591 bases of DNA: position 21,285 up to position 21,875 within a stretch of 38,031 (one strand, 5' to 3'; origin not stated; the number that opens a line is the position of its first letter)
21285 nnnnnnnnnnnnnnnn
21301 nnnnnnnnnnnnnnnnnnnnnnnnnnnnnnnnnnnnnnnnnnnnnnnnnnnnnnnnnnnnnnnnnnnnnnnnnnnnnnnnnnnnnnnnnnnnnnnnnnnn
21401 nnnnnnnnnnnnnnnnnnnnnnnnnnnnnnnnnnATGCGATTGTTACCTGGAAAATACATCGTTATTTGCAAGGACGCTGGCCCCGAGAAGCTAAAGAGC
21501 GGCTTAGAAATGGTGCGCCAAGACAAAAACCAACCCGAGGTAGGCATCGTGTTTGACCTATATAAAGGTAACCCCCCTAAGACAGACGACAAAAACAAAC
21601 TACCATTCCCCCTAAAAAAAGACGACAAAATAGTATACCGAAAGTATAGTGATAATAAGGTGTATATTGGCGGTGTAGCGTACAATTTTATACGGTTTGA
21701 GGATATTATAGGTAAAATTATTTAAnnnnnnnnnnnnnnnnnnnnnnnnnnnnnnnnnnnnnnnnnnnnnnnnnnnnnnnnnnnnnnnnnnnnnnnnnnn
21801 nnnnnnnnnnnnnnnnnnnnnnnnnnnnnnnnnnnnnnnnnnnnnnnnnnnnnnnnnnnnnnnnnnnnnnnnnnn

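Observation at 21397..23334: Phage-borne two-component GroES-GroEL chaperonin operon with a dedicated promoter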

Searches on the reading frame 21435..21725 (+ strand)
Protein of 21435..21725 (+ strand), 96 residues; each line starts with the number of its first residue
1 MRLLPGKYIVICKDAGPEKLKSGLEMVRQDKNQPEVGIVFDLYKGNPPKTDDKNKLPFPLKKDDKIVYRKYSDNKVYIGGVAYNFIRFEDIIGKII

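Call 4: search_protein_families(library=pfam, proteins=[window:21435-21725:+], max_evalue=1)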
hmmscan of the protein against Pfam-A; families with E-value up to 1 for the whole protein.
window:21435-21725:+ (96 aa): 1 family
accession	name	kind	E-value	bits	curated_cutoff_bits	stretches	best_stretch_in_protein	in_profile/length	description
PF00166.26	Cpn10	-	1.7e-11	44.5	21.1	1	7-95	7-93/93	Chaperonin 10 Kd subunit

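Call 29: search_dna_similar(query=window:21435-21725:+, collection=phages, mode=protein, max_evalue=0.01, max_rows=40)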
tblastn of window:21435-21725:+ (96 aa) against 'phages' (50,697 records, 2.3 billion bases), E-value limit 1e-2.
No match.

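Call 46: find_homologous_proteins(query=window:21435-21725:+, max_evalue=0.001)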
Query window:21435-21725:+ (96 aa): 2 proteins with E <= 0.001 among 6 candidates.
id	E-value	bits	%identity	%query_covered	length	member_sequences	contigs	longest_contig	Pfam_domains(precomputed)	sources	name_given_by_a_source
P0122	2.2e-57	209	100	100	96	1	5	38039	PF00166.27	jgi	-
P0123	3.8e-21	93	54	96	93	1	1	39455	PF00166.27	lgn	-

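Call 49: find_homologous_proteins(query=A2, max_evalue=0.001)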
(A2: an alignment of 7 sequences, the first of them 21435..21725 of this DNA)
Query A2 (7 sequences) (96 aa, profile of the alignment): 161 proteins with E <= 0.001 among 633 candidates; the best 120 are listed.
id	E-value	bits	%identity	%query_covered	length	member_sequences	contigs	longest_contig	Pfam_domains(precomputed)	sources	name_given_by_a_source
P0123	1.2e-34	136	54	96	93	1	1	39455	PF00166.27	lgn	-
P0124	2.8e-34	135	57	96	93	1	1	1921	PF00166.27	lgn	-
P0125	2.6e-33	132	42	100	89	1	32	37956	PF00166.27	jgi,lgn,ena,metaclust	metaclust:\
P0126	1.4e-32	129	39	99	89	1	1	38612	PF00166.27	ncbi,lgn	-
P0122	2.4e-32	129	100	100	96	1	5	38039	PF00166.27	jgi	-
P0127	7.4e-32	127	54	97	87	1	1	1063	PF00166.27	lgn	-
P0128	1.7e-31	126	44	99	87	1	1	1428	PF00166.27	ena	-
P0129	1.0e-30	123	47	99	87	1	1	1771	PF00166.27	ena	-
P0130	1.4e-29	120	36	96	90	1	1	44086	PF00166.27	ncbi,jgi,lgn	jgi:co-chaperonin GroES (HSP10)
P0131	2.8e-29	119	51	99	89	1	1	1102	PF00166.27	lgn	-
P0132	5.3e-29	118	40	97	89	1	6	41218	PF00166.27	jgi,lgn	-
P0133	1.2e-28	117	41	99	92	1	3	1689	PF00166.27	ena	-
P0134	3.0e-28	115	42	95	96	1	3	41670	PF00166.27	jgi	jgi:chaperonin GroES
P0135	3.7e-28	115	45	97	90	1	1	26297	PF00166.27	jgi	jgi:co-chaperonin GroES (HSP10)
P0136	1.8e-27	113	35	99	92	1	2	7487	PF00166.27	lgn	-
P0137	1.9e-27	113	47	99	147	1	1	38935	PF00166.27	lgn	-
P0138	1.2e-26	110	40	98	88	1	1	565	PF00166.27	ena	-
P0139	1.6e-26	110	29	99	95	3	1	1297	PF00166.27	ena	-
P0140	2.5e-26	109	38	98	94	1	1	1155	PF00166.27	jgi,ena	-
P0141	3.0e-26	109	43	95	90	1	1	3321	PF00166.27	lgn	-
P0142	3.7e-26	109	43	95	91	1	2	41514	PF00166.27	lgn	-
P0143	3.7e-26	109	41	95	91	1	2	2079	PF00166.27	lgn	-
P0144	4.0e-26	109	41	98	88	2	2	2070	PF00166.27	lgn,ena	-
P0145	4.1e-26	109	38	97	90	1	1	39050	PF00166.27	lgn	-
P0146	4.8e-26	108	41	97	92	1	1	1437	PF00166.27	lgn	-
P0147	6.2e-26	108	43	98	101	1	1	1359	PF00166.27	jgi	jgi:chaperonin GroES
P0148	6.5e-26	108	42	95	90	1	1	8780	PF00166.27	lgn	-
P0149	7.8e-26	108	36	97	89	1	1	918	PF00166.27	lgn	-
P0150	8.9e-26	107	46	99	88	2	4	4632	PF00166.27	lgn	-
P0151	1.6e-25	107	40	99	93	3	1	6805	PF00166.27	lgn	-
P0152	1.7e-25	107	35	99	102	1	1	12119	PF00166.27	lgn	-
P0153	2.4e-25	106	38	95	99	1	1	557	PF00166.27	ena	-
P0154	2.8e-25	106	42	99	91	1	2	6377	PF00166.27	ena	-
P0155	3.9e-25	105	39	93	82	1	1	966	PF00166.27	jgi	jgi:chaperonin GroES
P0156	4.0e-25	105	41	95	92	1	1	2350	PF00166.27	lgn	-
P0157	4.5e-25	105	40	98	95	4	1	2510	PF00166.27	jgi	-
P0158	7.0e-25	105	39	97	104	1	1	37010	PF00166.27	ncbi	-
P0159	8.0e-25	104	39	97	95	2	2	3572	PF00166.27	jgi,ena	-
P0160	1.3e-24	104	38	95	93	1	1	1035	PF00166.27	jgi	jgi:co-chaperonin GroES (HSP10)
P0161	1.5e-24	103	39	99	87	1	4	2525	PF00166.27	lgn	-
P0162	1.7e-24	103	38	99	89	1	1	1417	PF00166.27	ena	-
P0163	1.9e-24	103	40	95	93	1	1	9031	PF00166.27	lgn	-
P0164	2.1e-24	103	36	91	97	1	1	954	PF00166.27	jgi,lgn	jgi:chaperonin GroES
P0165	2.3e-24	103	41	97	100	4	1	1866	PF00166.27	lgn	-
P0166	4.8e-24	102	45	99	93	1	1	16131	PF00166.27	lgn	-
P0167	5.5e-24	102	37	97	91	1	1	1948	PF00166.27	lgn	-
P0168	1.1e-23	101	34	100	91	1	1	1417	PF00166.27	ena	-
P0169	1.2e-23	101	42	97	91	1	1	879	PF00166.27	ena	-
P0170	1.3e-23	101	40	95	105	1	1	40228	PF00166.27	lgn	-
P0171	1.4e-23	100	39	99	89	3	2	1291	PF00166.27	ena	-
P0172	2.1e-23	100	37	99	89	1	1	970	PF00166.27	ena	-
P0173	2.1e-23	100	33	97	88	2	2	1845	PF00166.27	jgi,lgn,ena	-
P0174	3.1e-23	99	33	97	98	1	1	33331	PF00166.27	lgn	-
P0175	3.2e-23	99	49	97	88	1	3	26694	PF00166.27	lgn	-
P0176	3.2e-23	99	30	100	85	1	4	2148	PF00166.27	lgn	-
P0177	3.5e-23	99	39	80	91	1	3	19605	PF00166.27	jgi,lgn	jgi:co-chaperonin GroES (HSP10)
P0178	1.4e-22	97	40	97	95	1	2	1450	PF00166.27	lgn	-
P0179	2.3e-22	97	38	95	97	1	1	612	PF00166.27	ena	-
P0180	2.4e-22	96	38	97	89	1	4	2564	PF00166.27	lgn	-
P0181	5.3e-22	95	45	91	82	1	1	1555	PF00166.27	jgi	-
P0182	9.4e-22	95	31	97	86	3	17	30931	PF00166.27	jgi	-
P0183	2.7e-21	93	34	97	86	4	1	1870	PF00166.27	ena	-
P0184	1.5e-20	91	34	98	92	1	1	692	PF00166.27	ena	-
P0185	1.7e-20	91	30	98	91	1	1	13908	PF00166.27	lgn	-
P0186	2.5e-20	90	42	97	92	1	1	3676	PF00166.27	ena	-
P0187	7.8e-20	88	38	97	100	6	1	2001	PF00166.27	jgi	-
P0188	1.5e-19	88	35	97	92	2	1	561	PF00166.27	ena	-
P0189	2.7e-19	87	46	100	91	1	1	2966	PF00166.27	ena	-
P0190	2.7e-19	87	33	90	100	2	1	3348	PF00166.27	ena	-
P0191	7.5e-19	85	31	91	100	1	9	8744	PF00166.27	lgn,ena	-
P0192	7.1e-18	82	35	98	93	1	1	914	PF00166.27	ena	-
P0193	2.2e-15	74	33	97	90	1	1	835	PF00166.27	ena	-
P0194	2.4e-15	74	32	97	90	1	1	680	PF00166.27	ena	-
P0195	2.8e-15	74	32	97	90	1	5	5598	PF00166.27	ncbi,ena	-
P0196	5.2e-15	73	31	97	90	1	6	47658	PF00166.27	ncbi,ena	-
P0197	5.2e-15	73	28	89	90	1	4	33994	PF00166.27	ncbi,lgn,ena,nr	ncbi:MAG: co-chaperone GroES [Ruminococcus sp.]|nr:co-chaperone GroES [Ruminococcus sp.]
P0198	5.5e-15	73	31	97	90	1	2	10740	PF00166.27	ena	-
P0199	5.8e-15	73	29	90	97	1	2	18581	PF00166.27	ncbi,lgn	-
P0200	6.7e-15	73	32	97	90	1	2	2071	PF00166.27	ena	-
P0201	7.3e-15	72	31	97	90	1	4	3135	PF00166.27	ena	-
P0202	7.3e-15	72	32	97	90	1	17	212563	PF00166.27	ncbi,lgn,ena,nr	ncbi:chaperonin GroES [Ruminococcaceae bacterium FB2012]|nr:chaperonin GroES [Ruminococcaceae bacter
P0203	1.1e-14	72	32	97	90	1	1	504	PF00166.27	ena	-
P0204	1.7e-14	71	30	97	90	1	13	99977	PF00166.27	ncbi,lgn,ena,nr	ncbi:MAG: co-chaperone GroES [Ruminococcus sp.]|nr:co-chaperone GroES [Ruminococcus sp.]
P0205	1.8e-14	71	35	81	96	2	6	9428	PF00166.27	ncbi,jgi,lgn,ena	-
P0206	2.9e-14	71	28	91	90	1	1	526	PF00166.27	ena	-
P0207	3.0e-14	70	30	97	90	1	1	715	PF00166.27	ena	-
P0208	3.4e-14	70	34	79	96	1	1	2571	PF00166.27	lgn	-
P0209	5.0e-14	70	34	79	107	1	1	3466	PF00166.27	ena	-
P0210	5.0e-14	70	34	79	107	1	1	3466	PF00166.27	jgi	-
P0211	6.6e-14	69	32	81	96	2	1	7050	PF00166.27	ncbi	-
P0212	1.0e-13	69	33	78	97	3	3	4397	PF00166.27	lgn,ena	-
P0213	1.7e-13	68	32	81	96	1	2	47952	PF00166.27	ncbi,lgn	-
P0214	2.1e-13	68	27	92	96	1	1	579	PF00166.27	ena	-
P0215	9.0e-13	66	31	99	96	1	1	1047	PF00166.27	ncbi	-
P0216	1.1e-12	65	31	97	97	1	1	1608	PF00166.27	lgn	-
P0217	1.3e-12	65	34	79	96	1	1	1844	PF00166.27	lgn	-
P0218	1.5e-12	65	29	97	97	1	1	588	PF00166.27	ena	-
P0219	2.8e-12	64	34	79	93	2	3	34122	PF00166.27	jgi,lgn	jgi:chaperonin GroES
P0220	4.9e-12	63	32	97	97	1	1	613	PF00166.27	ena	-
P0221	6.5e-12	63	35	89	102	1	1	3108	PF00166.27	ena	-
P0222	8.7e-12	63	30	69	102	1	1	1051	PF00166.27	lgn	-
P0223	1.2e-11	62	32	81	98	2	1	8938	PF00166.27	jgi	jgi:chaperonin GroES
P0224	1.2e-11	62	31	80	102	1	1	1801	PF00166.27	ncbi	-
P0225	1.4e-11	62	32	99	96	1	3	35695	PF00166.27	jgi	-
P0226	2.4e-11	61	36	78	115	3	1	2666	PF00166.27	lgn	-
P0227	4.3e-11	60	31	79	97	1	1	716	PF00166.27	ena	-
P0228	4.6e-11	60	31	80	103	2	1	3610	PF00166.27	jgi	-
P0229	4.9e-11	60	29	80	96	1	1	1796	PF00166.27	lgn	-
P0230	6.3e-11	60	24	90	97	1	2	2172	PF00166.27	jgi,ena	-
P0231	8.8e-11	59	29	97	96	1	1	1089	PF00166.27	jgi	jgi:chaperonin GroES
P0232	1.1e-10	59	35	74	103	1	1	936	PF00166.27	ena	-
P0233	3.6e-10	57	29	81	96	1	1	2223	PF00166.27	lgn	-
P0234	4.4e-10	57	28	97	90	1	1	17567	PF00166.27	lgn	-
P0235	4.4e-10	57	31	99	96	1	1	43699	PF00166.27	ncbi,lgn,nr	ncbi:MAG: co-chaperone GroES [Patescibacteria group bacterium]|nr:co-chaperone GroES [Patescibacteri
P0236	9.0e-10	56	32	99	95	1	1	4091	PF00166.27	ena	-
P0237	1.2e-9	56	27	99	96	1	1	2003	PF00166.27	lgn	-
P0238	1.5e-9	55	29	80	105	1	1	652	PF00166.27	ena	-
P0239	2.2e-9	55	-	-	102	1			PF00166.27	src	-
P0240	2.2e-9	55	27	89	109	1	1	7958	PF00166.27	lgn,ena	-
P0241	2.4e-9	55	34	97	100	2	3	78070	PF00166.27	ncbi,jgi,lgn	-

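Call 53: search_protein_families(library=phrogs, proteins=[window:21435-21725:+], max_evalue=0.001)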
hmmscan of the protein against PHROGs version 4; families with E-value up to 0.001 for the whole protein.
window:21435-21725:+ (96 aa): 2 families
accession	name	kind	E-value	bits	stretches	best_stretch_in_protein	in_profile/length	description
phrog_3188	-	other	2.1e-05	25.2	1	6-95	7-94/96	co-chaperonin GroES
phrog_13932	-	other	0.00022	22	1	18-95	128-199/200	co-chaperonin GroES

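Call 61: search_protein_families(library=ncbifam, proteins=[window:21435-21725:+], max_evalue=0.01)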
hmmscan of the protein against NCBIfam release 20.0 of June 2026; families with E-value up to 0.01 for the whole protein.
window:21435-21725:+ (96 aa): 11 families
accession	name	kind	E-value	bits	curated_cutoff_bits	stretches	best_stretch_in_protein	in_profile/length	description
NF001531.0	PRK00364.2-2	subfamily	2.1e-09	37.3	96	1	8-93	9-91/94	co-chaperone GroES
NF001534.0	PRK00364.2-5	equivalog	7.5e-08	32.3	120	1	8-92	8-90/94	co-chaperone GroES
NF001530.0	PRK00364.1-6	equivalog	2.3e-07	30.6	136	1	9-93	18-100/104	co-chaperone GroES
NF001533.0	PRK00364.2-4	subfamily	2.7e-07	30.5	99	1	11-94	15-96/98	co-chaperone GroES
NF001539.0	PRK00364.3-5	equivalog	1.5e-06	28.2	122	1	9-95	10-89/91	co-chaperone GroES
NF001527.0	PRK00364.1-2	subfamily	1.8e-05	24.8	120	1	9-94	9-93/96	co-chaperone GroES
NF001529.0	PRK00364.1-5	subfamily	4.9e-05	23.4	133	1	9-95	10-94/95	co-chaperone GroES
NF001537.0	PRK00364.3-3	equivalog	9.1e-05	22.6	109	1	9-95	10-85/86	co-chaperone GroES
NF001532.0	PRK00364.2-3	equivalog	0.0001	22.3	130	1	6-93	6-91/94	co-chaperone GroES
NF001536.0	PRK00364.3-2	equivalog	0.00013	21.9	147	1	27-93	32-97/109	co-chaperone GroES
NF011106.0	PRK14533.1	equivalog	0.0019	18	128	1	52-95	48-89/91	co-chaperonin GroES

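Call 70: predict_structure(alignment_id=A4)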
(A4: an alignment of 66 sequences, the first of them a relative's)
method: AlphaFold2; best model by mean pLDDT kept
length: 96 residues; sequences in the alignment: 66
mean_pLDDT: 85.2   pTM: 0.76
mean pLDDT of the five models: 85.2, 85.1, 85.0, 84.9, 82.3
residues with pLDDT >= 90: 53; 70-90: 25; 50-70: 18; < 50: 0
segments of 3 or more residues with pLDDT < 50: none
pLDDT, mean of each block of 10 residues (from residue 1): 92 83 66 88 77 83 93 86 93 93
secondary structure, 60 per line:
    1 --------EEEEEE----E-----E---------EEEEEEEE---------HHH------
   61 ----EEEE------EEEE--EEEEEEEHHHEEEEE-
elements in order: E9-14 E35-42 E65-68 E75-78 E81-87 E91-95

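Call 73: fold_search(model_id=the predicted structure, library=pdb)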
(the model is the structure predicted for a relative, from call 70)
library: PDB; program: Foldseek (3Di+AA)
matches with E <= 10: 172; with E <= 0.001: 4
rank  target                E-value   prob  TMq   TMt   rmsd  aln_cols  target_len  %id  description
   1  1p3h_B                1.9e-05  1.00  0.68  0.66   5.3        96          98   19  Crystal Structure of the Mycobacterium tuberculosis chaperonin 10 tetradecamer (released 2003-07-15)
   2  1p3h_A                2.7e-05  1.00  0.67  0.65   5.4        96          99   19  Crystal Structure of the Mycobacterium tuberculosis chaperonin 10 tetradecamer (released 2003-07-15)
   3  4pj1_U                3.5e-04  1.00  0.65  0.62   5.8        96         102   23  Crystal structure of the human mitochondrial chaperonin symmetrical 'football' complex (released 2015-04-29)
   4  8wuw_a                5.2e-04  1.00  0.63  0.64   4.9        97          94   26  Cryo-EM structure of H. thermophilus GroEL-GroES2 asymmetric football complex (released 2024-03-27)
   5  4pj1_2                1.1e-03  1.00  0.65  0.60   5.6        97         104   24  Crystal structure of the human mitochondrial chaperonin symmetrical 'football' complex (released 2015-04-29)
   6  1wnr_G                1.2e-03  1.00  0.61  0.67   3.9        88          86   20  Crystal structure of the Cpn10 from Thermus thermophilus HB8 (released 2004-12-07)
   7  4pj1_1                1.2e-03  1.00  0.62  0.60   5.2        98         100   24  Crystal structure of the human mitochondrial chaperonin symmetrical 'football' complex (released 2015-04-29)
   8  4pj1_Z                1.3e-03  1.00  0.68  0.61   4.7        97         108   23  Crystal structure of the human mitochondrial chaperonin symmetrical 'football' complex (released 2015-04-29)
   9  1wnr_C                1.6e-03  1.00  0.59  0.67   4.2        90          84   21  Crystal structure of the Cpn10 from Thermus thermophilus HB8 (released 2004-12-07)
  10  3nx6                  1.9e-03  1.00  0.59  0.74   4.1        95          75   23  Crystal Structure of co-chaperonin, GroES (Xoo4289) from Xanthomonas oryzae pv. oryzae KACC10331 (released 2010-07-28)
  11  8wuc_a                3.5e-03  1.00  0.69  0.71   4.2        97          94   28  Cryo-EM structure of H. thermoluteolus GroEL-GroES2 football complex (released 2024-03-27)
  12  4v4o_O                3.5e-03  1.00  0.64  0.64   4.2        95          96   23  Crystal Structure of the Chaperonin Complex Cpn60/Cpn10/(ADP)7 from Thermus Thermophilus (released 2014-07-09)
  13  1hx5_A                3.9e-03  1.00  0.63  0.72   4.4        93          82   18  Crystal structure of M. tuberculosis chaperonin-10 (released 2001-08-08)
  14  4v4o_P                4.6e-03  1.00  0.66  0.67   3.9        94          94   23  Crystal Structure of the Chaperonin Complex Cpn60/Cpn10/(ADP)7 from Thermus Thermophilus (released 2014-07-09)
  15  4pj1_P                4.6e-03  1.00  0.67  0.62   4.4        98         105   24  Crystal structure of the human mitochondrial chaperonin symmetrical 'football' complex (released 2015-04-29)
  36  1g31_A                3.4e-01  0.85  0.52  0.47   6.2       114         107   16  GP31 CO-CHAPERONIN FROM BACTERIOPHAGE T4 (released 1998-08-26)
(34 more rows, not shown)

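Call 93: find_encoding_contigs(protein=P0235, flank=10000, max_places=2)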
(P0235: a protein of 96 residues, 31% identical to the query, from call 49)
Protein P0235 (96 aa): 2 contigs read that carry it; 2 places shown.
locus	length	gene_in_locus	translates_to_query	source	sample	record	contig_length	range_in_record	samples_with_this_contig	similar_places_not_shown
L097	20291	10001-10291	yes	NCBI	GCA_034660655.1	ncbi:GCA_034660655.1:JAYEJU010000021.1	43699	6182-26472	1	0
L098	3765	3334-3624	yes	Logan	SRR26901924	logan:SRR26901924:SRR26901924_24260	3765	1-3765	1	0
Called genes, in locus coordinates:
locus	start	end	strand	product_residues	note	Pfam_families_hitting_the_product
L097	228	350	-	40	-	-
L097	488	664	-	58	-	-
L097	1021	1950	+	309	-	PF00005:ABC_tran, PF13304:AAA_21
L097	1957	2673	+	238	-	PF01061:ABC2_membrane (weak), PF12679:ABC2_membrane_2, PF13346:ABC2_membrane_5 (weak), PF12698:ABC2_membrane_3, PF12730:ABC2_membrane_4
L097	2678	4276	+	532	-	PF23357:DUF7088, PF09822:ABC_transp_aux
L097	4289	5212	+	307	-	PF14238:DUF4340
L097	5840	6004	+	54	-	-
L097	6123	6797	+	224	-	PF00160:Pro_isomerase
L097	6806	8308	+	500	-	PF01564:Spermine_synth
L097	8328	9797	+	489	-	PF11139:SfLAP, PF13386:DsbD_2 (weak)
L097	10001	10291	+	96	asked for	PF00166:Cpn10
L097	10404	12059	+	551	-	PF00118:Cpn60_TCP1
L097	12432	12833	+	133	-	-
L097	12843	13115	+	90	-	-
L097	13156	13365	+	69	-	-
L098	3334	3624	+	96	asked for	PF00166:Cpn10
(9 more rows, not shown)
